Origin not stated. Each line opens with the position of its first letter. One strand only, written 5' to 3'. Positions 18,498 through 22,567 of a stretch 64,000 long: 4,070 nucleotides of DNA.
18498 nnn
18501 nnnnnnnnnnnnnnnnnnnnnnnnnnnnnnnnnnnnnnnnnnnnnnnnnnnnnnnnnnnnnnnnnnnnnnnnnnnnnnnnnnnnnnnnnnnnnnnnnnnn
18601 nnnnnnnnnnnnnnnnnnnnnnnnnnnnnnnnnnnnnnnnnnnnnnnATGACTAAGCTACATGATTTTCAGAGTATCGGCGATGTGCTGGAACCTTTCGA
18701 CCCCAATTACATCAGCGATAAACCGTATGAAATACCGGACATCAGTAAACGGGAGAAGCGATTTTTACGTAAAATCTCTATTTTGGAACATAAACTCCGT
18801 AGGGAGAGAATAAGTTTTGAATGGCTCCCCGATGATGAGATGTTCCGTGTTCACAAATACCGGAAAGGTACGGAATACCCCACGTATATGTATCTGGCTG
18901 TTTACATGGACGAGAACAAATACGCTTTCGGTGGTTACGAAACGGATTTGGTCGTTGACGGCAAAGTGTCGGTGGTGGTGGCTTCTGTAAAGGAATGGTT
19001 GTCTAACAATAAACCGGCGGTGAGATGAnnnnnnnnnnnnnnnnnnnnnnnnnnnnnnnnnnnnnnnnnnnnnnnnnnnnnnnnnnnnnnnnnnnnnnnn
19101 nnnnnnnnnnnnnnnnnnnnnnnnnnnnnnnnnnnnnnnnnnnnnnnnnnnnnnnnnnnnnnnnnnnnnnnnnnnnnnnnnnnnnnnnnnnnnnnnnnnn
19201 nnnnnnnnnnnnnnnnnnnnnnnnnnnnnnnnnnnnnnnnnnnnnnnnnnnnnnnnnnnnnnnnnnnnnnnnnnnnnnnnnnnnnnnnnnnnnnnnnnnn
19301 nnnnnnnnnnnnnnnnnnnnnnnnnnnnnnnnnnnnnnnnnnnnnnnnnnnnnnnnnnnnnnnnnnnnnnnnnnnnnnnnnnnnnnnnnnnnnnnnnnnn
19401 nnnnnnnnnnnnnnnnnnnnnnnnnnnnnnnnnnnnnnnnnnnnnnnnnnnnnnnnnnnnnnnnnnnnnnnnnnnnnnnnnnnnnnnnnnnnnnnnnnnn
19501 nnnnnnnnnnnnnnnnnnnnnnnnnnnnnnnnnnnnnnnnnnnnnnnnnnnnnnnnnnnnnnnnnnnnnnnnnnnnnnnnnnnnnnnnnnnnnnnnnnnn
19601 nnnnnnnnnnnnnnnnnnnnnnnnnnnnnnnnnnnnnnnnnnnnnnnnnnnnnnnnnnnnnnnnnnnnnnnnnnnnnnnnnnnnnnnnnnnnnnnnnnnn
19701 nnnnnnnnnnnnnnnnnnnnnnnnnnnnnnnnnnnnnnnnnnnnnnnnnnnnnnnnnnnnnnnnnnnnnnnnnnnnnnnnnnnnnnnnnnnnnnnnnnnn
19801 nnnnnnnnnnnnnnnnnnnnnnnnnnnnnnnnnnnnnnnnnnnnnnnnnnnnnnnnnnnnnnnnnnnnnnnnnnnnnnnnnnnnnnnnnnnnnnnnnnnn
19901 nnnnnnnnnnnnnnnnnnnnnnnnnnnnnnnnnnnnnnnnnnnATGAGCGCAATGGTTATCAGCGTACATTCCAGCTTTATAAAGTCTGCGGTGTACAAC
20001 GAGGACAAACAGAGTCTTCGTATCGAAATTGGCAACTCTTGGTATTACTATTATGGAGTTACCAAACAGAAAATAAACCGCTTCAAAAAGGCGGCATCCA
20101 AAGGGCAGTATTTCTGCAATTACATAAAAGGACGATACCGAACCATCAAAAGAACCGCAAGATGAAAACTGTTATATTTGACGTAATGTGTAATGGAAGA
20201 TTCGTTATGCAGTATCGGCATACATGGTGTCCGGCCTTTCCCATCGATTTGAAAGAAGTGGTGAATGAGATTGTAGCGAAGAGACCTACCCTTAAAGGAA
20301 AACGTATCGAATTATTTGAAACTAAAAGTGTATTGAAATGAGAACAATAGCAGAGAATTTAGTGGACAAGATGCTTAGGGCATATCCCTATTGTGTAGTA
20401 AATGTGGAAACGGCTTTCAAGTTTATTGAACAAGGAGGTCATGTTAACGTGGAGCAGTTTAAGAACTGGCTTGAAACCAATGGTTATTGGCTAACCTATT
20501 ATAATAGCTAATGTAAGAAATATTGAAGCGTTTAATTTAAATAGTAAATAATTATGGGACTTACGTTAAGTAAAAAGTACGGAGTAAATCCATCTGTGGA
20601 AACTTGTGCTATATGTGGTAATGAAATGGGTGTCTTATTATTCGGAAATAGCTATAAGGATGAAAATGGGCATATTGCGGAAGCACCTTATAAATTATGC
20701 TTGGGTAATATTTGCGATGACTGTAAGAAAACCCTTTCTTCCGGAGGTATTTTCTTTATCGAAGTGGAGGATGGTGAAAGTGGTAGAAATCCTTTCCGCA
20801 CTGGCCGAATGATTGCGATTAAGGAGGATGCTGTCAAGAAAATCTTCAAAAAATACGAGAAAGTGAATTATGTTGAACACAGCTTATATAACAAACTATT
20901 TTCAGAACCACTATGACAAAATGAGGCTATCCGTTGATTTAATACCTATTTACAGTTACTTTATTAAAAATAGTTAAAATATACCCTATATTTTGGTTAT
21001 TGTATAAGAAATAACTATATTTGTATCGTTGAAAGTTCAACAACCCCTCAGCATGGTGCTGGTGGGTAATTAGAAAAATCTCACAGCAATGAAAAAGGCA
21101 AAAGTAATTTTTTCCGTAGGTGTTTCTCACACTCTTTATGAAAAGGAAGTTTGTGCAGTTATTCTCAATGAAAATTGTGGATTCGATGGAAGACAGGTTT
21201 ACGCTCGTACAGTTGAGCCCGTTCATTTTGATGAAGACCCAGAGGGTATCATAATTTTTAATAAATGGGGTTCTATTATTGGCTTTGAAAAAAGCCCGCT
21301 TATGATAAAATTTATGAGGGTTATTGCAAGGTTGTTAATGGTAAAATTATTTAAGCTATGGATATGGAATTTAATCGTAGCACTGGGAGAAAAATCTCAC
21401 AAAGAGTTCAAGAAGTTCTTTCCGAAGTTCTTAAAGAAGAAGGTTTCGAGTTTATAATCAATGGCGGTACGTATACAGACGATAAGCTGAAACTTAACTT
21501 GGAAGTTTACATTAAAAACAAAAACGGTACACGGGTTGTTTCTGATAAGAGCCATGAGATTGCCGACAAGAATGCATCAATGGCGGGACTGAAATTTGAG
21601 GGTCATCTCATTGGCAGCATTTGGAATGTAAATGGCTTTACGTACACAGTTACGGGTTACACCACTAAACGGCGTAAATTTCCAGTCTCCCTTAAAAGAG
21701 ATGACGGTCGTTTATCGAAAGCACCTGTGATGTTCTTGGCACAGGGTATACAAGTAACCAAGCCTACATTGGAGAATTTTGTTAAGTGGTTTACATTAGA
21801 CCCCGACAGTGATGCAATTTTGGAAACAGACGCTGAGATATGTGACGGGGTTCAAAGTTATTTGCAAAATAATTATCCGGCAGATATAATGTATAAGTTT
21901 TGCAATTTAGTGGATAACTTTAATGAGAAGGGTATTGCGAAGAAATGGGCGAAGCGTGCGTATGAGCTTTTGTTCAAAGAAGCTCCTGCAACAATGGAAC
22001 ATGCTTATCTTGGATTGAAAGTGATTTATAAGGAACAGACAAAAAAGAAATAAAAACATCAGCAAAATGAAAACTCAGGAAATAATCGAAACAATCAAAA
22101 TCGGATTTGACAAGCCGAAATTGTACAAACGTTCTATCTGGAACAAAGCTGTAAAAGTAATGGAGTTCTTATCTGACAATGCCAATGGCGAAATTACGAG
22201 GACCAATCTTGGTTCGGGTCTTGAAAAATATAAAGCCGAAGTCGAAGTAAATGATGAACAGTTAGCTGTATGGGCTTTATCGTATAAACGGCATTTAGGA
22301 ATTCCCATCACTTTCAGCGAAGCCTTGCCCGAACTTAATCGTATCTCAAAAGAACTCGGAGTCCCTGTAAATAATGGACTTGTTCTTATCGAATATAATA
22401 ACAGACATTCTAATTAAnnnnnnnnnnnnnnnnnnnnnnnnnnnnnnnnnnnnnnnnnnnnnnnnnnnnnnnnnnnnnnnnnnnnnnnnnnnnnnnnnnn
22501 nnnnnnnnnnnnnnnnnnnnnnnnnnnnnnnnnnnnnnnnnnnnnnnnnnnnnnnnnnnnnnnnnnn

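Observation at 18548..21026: A 2.4-kb cassette (TopIB, KTSC and small genes) bracketed by near-identical ~77-bp direct repeats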

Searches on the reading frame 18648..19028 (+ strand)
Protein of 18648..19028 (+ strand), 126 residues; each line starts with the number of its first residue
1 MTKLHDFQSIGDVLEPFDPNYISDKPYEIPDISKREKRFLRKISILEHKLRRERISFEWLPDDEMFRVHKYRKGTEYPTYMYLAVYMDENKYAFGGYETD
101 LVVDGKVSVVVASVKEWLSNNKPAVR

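Call 13: search_protein_families(library=pfam, proteins=[window:18648-19028:+], max_evalue=0.01)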
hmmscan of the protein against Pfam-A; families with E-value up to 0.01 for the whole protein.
window:18648-19028:+ (126 aa): 0 families

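Call 14: search_protein_families(library=phrogs, proteins=[window:18648-19028:+], max_evalue=0.01)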
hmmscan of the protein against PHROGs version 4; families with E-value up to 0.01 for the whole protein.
window:18648-19028:+ (126 aa): 0 families

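Call 71: search_solved_structures(query=A3, max_evalue=10)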
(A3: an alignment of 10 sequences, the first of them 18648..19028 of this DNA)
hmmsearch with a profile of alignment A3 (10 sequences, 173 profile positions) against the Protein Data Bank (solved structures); distinct sequences matched with E-value up to 10: 3.
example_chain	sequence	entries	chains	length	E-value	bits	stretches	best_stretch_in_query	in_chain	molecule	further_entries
5k0w_A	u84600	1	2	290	0.26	14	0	54-94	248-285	Class B carbapenemase GOB-18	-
23ew_C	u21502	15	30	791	2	11.2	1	20-100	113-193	ATR-interacting protein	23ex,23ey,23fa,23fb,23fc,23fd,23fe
13de_C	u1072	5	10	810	2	11.1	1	20-100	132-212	ATR-interacting protein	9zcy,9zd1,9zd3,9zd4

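Call 73: find_homologous_proteins(query=window:18648-19028:+, max_evalue=0.001)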
Query window:18648-19028:+ (126 aa): 62 proteins with E <= 0.001 among 68 candidates.
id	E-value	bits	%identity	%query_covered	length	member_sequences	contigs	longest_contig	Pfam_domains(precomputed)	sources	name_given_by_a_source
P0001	3.9e-79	280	99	100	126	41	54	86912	-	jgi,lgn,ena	jgi:hypothetical protein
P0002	1.3e-61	224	78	100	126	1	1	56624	-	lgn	-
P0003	6.3e-59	215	74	100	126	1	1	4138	-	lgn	-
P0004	2.6e-58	213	75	100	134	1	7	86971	-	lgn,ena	-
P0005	2.3e-44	168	63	95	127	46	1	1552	-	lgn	-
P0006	6.4e-44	167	63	95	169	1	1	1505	-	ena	-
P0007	1.7e-43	165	61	94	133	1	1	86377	-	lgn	-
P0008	2.0e-43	165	63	94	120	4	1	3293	-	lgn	-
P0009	6.7e-43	163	60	96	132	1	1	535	-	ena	-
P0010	4.2e-42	161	64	94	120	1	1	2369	-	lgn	-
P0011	4.7e-42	161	63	94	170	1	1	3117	-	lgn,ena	-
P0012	9.5e-42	160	59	94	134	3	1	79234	-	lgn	-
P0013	2.4e-41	158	61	95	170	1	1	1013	-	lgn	-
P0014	6.4e-41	157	62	95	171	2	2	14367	-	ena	-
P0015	1.2e-40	156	59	95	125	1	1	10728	-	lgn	-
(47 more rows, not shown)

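Call 85: predict_structure(alignment_id=A4)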
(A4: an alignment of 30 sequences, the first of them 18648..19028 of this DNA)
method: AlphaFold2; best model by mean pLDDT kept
length: 126 residues; sequences in the alignment: 30
mean_pLDDT: 84.0   pTM: 0.66
mean pLDDT of the five models: 84.0, 81.8, 80.6, 80.1, 79.7
residues with pLDDT >= 90: 73; 70-90: 28; 50-70: 18; < 50: 7
segments of 3 or more residues with pLDDT < 50: 1-3
pLDDT, mean of each block of 10 residues (from residue 1): 47 56 68 89 95 95 93 87 94 93 95 94 86
secondary structure, 60 per line:
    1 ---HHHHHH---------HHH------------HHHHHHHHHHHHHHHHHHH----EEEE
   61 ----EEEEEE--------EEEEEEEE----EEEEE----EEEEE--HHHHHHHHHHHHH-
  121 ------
elements in order: H4-9 H34-52 E57-60 E65-70 E79-86 E91-95 E100-104 H107-119

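Call 88: fold_search(model_id=the predicted structure, library=pdb)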
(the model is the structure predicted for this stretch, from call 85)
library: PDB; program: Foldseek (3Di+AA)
matches with E <= 10: 254; with E <= 0.001: 0
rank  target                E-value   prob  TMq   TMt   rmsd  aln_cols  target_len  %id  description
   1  7jij_A                3.4e-01  0.38  0.36  0.13  16.2       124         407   10  ATP-bound AMP-activated protein kinase (released 2021-07-28)
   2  5iso_A                5.5e-01  0.30  0.36  0.12  16.2       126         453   13  STRUCTURE OF FULL LENGTH HUMAN AMPK (NON-PHOSPHORYLATED AT T-LOOP) IN COMPLEX WITH A SMALL MOLECULE ACTIVATOR, A BENZI (released 2017-03-29)
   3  4rer_A                5.5e-01  0.30  0.36  0.12  16.2       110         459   14  Crystal structure of the phosphorylated human alpha1 beta2 gamma1 holo-AMPK complex bound to AMP and cyclodextrin (released 2014-12-10)
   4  2y8l_A                5.5e-01  0.28  0.30  0.35  12.0        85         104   15  Structure of the regulatory fragment of mammalian aMPK in complex with two ADP (released 2011-03-16)
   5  3kpa_A                5.8e-01  0.16  0.24  0.21   5.9        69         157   14  Ubiquitin fold modifier conjugating enzyme from Leishmania major (probable) (released 2009-12-01)
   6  1uil_MODEL_1_A        6.2e-01  0.06  0.17  0.18  14.7       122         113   12  Double-stranded RNA-binding motif of Hypothetical protein BAB28848 (released 2004-11-16)
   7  8pjn_2                7.0e-01  0.60  0.32  0.27   4.2        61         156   18  Catalytic module of human CTLH E3 ligase bound to multiphosphorylated UBE2H~ubiquitin (released 2024-01-03)
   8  7myj_C                7.0e-01  0.20  0.32  0.11  14.8       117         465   13  Structure of full length human AMPK (a2b1g1) in complex with a small molecule activator MSG011 (released 2022-06-29)
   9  8bik_D                8.9e-01  0.21  0.35  0.12  15.8       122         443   13  Crystal structure of human AMPK heterotrimer in complex with allosteric activator C455 (released 2024-05-15)
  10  6c9h_A                8.9e-01  0.18  0.34  0.12  16.3       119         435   14  non-phosphorylated AMP-activated protein kinase bound to pharmacological activator R734 (released 2018-11-28)
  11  4eak_A                1.0e+00  0.28  0.32  0.41   8.2        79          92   13  Co-crystal structure of an AMPK core with ATP (released 2012-06-06)
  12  2ebm_MODEL_1_A        1.0e+00  0.09  0.23  0.23  12.6       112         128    8  Solution structure of the RWD domain of human RWD domain containing protein 1 (released 2007-08-14)
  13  5n9j_W                1.1e+00  0.35  0.42  0.15   8.9       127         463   10  Core Mediator of transcriptional regulation (released 2017-05-17)
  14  6b2e_A                1.1e+00  0.09  0.25  0.10  16.4       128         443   14  Structure of full length human AMPK (a2b2g1) in complex with a small molecule activator SC4. (released 2018-04-25)
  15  8bik_A                1.3e+00  0.13  0.32  0.12  16.0       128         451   15  Crystal structure of human AMPK heterotrimer in complex with allosteric activator C455 (released 2024-05-15)
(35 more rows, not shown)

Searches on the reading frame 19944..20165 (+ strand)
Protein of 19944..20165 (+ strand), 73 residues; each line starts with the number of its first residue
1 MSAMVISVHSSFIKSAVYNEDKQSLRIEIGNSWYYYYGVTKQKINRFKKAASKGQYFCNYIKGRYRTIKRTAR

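Call 13: search_protein_families(library=pfam, proteins=[window:19944-20165:+], max_evalue=0.01)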
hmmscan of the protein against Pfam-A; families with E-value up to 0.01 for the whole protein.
window:19944-20165:+ (73 aa): 2 families
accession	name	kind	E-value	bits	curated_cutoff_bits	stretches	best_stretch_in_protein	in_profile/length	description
PF13619.11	KTSC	-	4.1e-13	49.3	25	1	10-65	2-58/58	KTSC domain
PF11557.14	Omp_AT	-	0.0011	18.4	22.5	1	16-67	200-251/327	Solitary outer membrane autotransporter beta-barrel domain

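Call 14: search_protein_families(library=phrogs, proteins=[window:19944-20165:+], max_evalue=0.01)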
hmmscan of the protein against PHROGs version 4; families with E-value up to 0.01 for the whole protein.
window:19944-20165:+ (73 aa): 3 families
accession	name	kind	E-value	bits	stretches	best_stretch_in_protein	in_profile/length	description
phrog_3292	-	unknown function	4.3e-09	37.1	1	5-68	110-174/436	-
phrog_8113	-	unknown function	8.4e-07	30.3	1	10-69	19-79/144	-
phrog_258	-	other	0.0042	18.3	1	14-63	17-66/80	virulence associated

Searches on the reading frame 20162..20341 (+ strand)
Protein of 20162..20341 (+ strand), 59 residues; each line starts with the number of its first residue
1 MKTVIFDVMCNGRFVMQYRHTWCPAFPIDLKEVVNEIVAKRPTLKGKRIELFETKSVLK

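Call 13: search_protein_families(library=pfam, proteins=[window:20162-20341:+], max_evalue=0.01)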
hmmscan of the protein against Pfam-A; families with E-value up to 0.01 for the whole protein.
window:20162-20341:+ (59 aa): 0 families

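Call 14: search_protein_families(library=phrogs, proteins=[window:20162-20341:+], max_evalue=0.01)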
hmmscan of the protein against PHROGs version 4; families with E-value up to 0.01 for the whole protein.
window:20162-20341:+ (59 aa): 1 family
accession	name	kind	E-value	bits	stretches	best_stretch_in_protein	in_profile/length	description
phrog_24381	-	unknown function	3e-11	44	1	1-47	1-47/58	-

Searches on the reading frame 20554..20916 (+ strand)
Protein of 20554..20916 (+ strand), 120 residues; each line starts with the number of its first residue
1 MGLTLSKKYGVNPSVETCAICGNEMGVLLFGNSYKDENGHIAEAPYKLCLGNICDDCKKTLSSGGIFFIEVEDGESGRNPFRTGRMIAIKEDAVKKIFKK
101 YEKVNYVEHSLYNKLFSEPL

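Call 13: search_protein_families(library=pfam, proteins=[window:20554-20916:+], max_evalue=0.01)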
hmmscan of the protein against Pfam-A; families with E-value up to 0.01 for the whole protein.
window:20554-20916:+ (120 aa): 1 family
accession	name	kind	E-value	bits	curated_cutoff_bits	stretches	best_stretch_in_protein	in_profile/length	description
PF14471.11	DUF4428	-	0.0043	17.3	27.8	0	17-63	1-32/51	Domain of unknown function (DUF4428)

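Call 14: search_protein_families(library=phrogs, proteins=[window:20554-20916:+], max_evalue=0.01)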
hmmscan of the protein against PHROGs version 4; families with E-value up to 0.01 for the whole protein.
window:20554-20916:+ (120 aa): 1 family
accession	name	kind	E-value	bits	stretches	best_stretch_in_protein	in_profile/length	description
phrog_11852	-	unknown function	0.0077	17.2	0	16-100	11-93/122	-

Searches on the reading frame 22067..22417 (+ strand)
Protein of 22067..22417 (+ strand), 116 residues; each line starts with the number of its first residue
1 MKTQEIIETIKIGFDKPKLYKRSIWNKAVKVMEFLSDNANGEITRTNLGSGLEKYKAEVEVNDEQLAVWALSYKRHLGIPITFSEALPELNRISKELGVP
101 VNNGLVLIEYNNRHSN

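Call 74: find_encoding_contigs(protein=window:22067-22417:+, flank=8000, max_places=10)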
Protein window:22067-22417:+ (116 aa): 25 contigs read that carry it; 10 places shown.
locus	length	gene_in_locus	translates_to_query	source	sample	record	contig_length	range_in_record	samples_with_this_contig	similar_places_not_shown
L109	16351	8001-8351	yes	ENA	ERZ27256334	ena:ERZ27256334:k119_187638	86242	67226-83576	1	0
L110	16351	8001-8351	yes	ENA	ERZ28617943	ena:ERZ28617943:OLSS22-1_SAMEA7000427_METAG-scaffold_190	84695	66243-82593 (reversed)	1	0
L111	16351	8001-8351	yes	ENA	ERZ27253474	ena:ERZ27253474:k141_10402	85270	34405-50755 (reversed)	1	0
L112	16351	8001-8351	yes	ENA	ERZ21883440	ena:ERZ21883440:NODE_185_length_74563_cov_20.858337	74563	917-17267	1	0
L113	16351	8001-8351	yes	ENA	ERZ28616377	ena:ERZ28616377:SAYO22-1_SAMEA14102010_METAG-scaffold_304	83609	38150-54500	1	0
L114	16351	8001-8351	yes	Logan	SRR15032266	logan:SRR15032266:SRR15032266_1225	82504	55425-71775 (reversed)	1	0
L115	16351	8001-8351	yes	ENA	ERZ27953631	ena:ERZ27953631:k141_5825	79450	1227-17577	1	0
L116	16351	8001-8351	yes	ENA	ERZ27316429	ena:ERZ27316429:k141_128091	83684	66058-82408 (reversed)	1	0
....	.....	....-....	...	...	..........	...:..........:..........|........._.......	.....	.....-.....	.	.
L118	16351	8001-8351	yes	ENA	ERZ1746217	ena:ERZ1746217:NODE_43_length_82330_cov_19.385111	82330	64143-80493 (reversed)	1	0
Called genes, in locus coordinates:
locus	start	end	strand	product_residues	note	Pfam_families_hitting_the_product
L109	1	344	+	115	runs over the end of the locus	-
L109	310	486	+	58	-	-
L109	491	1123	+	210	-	PF21825:Sequestin, PF11195:Tad2-like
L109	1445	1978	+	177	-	-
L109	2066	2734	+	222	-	PF00081:Sod_Fe_N, PF02777:Sod_Fe_C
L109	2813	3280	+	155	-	PF00210:Ferritin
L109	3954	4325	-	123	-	-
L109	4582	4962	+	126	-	-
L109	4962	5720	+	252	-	PF01028:Topoisom_I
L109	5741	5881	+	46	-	-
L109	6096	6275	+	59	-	-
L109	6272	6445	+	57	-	-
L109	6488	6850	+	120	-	-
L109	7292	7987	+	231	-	-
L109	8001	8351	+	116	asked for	-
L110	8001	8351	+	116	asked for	-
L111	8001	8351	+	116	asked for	-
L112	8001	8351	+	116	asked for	-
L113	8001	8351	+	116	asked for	-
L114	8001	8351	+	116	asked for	-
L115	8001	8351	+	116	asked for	-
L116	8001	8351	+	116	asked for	-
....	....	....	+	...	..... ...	-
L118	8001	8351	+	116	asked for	-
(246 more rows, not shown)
